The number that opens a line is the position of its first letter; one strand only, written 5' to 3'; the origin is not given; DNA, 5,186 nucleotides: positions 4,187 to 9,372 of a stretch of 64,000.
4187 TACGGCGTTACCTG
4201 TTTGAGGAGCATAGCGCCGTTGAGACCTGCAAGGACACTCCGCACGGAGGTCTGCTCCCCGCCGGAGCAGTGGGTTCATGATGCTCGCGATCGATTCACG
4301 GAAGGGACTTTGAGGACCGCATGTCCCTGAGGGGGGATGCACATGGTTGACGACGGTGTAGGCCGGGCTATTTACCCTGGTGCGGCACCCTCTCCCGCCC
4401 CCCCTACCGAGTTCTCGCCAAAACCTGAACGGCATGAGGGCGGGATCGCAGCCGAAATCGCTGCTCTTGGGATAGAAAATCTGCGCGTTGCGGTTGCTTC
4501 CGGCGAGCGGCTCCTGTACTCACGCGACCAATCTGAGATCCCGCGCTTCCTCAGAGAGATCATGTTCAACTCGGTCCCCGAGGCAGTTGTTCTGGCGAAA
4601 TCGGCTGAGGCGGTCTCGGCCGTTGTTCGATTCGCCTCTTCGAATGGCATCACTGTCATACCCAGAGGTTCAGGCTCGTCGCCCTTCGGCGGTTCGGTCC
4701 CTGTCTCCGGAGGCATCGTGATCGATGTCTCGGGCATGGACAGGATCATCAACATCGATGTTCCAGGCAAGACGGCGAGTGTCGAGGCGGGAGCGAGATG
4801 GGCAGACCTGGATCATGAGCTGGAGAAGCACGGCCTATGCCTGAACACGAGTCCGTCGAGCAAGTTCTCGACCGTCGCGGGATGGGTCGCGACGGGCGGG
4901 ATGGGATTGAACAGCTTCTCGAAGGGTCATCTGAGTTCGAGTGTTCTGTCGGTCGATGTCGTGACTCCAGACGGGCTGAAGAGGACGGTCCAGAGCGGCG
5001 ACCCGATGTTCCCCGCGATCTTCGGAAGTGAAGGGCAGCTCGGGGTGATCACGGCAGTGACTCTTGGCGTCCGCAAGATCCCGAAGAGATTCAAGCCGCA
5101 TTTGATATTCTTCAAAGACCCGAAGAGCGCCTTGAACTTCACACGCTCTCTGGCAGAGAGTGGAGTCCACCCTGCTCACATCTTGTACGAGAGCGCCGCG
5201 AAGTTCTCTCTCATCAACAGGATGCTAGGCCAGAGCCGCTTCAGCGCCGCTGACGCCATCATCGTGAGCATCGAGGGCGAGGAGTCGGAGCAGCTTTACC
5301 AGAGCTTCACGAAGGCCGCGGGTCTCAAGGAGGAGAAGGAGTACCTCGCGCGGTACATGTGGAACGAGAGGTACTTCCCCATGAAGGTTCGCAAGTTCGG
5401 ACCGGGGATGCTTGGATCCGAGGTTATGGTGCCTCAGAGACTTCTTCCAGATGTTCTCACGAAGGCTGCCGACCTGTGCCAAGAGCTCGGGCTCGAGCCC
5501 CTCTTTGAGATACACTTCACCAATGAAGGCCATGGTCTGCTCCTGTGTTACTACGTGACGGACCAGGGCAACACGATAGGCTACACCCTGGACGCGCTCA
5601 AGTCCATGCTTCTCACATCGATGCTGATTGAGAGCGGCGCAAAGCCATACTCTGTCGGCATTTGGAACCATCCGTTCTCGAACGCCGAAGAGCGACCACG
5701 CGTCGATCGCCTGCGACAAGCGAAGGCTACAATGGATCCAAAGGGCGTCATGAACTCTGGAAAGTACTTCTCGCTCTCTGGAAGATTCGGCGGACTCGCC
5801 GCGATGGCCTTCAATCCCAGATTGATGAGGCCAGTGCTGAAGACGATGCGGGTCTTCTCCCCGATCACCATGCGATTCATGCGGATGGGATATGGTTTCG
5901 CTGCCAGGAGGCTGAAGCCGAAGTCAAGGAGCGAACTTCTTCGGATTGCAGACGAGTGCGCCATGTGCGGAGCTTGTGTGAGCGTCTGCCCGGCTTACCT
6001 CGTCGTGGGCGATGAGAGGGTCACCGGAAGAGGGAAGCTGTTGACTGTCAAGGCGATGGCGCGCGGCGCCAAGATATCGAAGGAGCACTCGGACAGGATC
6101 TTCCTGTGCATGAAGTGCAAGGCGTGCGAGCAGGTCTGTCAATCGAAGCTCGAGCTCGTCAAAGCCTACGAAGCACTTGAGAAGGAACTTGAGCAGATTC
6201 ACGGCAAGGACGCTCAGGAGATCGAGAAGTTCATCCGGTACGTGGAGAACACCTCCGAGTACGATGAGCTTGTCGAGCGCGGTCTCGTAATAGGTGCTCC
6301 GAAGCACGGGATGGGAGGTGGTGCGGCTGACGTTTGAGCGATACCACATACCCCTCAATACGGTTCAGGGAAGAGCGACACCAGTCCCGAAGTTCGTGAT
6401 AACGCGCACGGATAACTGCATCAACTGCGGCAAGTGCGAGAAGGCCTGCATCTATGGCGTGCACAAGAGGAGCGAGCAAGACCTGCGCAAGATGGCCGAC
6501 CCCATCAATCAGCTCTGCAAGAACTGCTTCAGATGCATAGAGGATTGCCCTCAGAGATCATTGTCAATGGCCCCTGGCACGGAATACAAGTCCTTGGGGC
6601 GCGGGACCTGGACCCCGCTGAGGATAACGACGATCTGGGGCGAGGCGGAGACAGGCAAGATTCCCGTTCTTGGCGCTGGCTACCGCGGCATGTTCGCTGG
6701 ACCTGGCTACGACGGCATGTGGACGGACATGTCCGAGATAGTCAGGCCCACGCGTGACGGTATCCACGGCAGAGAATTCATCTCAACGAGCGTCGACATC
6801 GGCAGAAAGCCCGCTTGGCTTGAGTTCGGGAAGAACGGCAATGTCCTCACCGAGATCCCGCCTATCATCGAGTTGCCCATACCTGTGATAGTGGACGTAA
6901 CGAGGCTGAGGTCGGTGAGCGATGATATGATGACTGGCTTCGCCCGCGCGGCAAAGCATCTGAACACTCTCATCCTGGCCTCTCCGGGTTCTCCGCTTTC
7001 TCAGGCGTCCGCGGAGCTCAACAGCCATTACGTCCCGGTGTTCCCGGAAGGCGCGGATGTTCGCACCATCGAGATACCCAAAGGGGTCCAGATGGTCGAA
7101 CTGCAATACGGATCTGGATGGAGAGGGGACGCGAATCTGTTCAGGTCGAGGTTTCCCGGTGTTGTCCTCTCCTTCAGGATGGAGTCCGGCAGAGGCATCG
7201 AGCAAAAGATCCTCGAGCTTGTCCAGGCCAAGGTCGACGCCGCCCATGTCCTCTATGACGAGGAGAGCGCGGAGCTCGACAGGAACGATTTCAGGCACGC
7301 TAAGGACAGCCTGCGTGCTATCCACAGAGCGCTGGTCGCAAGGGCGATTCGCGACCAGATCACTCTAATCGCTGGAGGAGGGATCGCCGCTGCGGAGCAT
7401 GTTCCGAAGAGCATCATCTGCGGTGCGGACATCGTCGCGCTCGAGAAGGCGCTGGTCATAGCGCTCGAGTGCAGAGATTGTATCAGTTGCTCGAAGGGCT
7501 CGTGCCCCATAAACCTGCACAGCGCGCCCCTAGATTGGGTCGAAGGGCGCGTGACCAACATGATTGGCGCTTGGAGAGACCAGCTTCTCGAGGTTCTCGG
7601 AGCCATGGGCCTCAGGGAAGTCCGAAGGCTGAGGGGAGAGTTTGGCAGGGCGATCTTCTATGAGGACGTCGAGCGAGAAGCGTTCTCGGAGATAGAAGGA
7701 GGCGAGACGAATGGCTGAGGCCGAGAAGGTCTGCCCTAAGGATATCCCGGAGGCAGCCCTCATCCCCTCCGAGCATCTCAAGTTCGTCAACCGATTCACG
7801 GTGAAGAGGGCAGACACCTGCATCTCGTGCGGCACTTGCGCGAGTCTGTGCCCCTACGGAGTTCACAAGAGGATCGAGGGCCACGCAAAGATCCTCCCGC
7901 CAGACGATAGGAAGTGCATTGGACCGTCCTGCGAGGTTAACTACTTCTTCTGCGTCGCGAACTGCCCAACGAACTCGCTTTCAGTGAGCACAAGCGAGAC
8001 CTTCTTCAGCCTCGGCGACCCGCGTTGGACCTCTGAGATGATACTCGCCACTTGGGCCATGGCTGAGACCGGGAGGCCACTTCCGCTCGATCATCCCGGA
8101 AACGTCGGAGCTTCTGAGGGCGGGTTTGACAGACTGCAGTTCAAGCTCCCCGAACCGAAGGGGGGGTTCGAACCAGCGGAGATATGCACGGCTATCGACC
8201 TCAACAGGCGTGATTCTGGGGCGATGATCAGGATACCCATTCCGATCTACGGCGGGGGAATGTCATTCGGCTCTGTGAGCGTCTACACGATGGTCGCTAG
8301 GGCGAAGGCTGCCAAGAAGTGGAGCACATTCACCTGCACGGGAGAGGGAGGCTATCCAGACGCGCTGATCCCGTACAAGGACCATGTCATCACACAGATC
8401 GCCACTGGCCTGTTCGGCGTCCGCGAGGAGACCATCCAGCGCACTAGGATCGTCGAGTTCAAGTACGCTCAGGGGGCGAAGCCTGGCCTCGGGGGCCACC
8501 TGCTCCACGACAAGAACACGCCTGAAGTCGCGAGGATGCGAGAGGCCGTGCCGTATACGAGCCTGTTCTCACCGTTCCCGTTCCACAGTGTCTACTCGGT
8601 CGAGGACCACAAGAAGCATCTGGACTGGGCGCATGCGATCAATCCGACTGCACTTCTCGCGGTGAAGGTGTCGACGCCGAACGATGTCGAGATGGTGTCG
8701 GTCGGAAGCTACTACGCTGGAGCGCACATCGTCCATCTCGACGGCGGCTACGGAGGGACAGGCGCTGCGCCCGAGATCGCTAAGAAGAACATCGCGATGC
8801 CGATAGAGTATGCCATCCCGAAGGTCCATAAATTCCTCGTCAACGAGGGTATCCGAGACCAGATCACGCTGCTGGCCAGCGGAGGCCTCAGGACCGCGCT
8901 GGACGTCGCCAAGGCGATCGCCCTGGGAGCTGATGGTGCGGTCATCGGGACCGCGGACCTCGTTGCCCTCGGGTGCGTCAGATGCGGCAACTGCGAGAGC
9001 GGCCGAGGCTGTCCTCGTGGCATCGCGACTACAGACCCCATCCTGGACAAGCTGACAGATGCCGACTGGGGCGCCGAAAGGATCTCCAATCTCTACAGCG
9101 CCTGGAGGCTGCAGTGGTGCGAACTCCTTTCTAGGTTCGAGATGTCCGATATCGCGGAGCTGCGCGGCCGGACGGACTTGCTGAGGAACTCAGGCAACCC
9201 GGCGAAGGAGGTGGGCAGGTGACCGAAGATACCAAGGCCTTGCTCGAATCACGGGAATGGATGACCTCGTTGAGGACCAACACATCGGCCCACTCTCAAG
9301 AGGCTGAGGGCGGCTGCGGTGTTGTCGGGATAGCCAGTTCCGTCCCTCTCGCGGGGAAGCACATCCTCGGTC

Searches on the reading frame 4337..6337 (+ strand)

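Call 50: search_protein_families(library=pfam, proteins=[window:4337-6337:+], max_evalue=0.001)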
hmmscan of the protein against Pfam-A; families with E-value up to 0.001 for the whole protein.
window:4337-6337:+ (666 aa): 11 families
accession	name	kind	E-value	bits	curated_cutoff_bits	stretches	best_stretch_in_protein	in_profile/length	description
PF01565.28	FAD_binding_4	-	2.2e-37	128.3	26.4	1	81-213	1-133/139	FAD binding domain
PF13183.11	Fer4_8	-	8e-11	42.8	27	1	538-604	2-67/68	4Fe-4S dicluster domain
PF02913.24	FAD-oxidase_C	-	1.6e-09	38.3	21.2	1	253-476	6-247/248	FAD linked oxidases, C-terminal domain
PF13534.11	Fer4_17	-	4.1e-07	30.9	22.2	1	540-605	1-60/61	4Fe-4S dicluster domain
PF12838.12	Fer4_7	-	2.2e-06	28.5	27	1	541-603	2-50/52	4Fe-4S dicluster domain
PF13237.11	Fer4_10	-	4.5e-06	26.9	25.5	1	536-601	4-52/53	4Fe-4S dicluster domain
PF13484.11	Fer4_16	-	9e-06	26.8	30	1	540-602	1-64/66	4Fe-4S double cluster binding domain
PF13187.11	Fer4_9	-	3.9e-05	24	27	1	541-604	2-50/52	4Fe-4S dicluster domain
PF00037.32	Fer4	-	0.00018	21.6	21.1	0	538-553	5-20/24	4Fe-4S binding domain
PF14697.11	Fer4_21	-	0.00039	20.9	35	0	536-553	36-53/59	4Fe-4S dicluster domain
PF12797.12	Fer4_2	-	0.00083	19.6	24.5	0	538-553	7-22/22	4Fe-4S binding domain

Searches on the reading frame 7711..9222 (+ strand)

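Call 50: search_protein_families(library=pfam, proteins=[window:7711-9222:+], max_evalue=0.001)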
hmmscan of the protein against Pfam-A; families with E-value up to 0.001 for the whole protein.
window:7711-9222:+ (503 aa): 11 families
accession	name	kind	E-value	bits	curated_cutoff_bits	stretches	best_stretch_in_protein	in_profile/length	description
PF01645.23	Glu_synthase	-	5.3e-86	289.5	20.4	1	171-474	61-364/369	Conserved region in glutamate synthase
PF13187.11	Fer4_9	-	1.5e-06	28.5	27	1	37-88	2-50/52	4Fe-4S dicluster domain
PF13237.11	Fer4_10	-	3.4e-06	27.3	25.5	1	32-86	4-53/53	4Fe-4S dicluster domain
PF12838.12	Fer4_7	-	4e-06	27.6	27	0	7-51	11-52/52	4Fe-4S dicluster domain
PF01070.24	FMN_dh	-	5.3e-06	26.1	24.9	1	378-421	267-310/350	FMN-dependent dehydrogenase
PF13534.11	Fer4_17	-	2.2e-05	25.4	22.2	0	31-52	40-61/61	4Fe-4S dicluster domain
PF13183.11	Fer4_8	-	5e-05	24.2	27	0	33-51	50-68/68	4Fe-4S dicluster domain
PF03060.21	NMO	-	0.00011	22.2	28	1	343-419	162-228/331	Nitronate monooxygenase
PF00037.32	Fer4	-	0.00021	21.4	21.1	1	34-50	5-21/24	4Fe-4S binding domain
PF14697.11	Fer4_21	-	0.0003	21.3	35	1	34-88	5-55/59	4Fe-4S dicluster domain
PF00478.31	IMPDH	-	0.00078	19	25.6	0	336-414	165-237/345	IMP dehydrogenase / GMP reductase domain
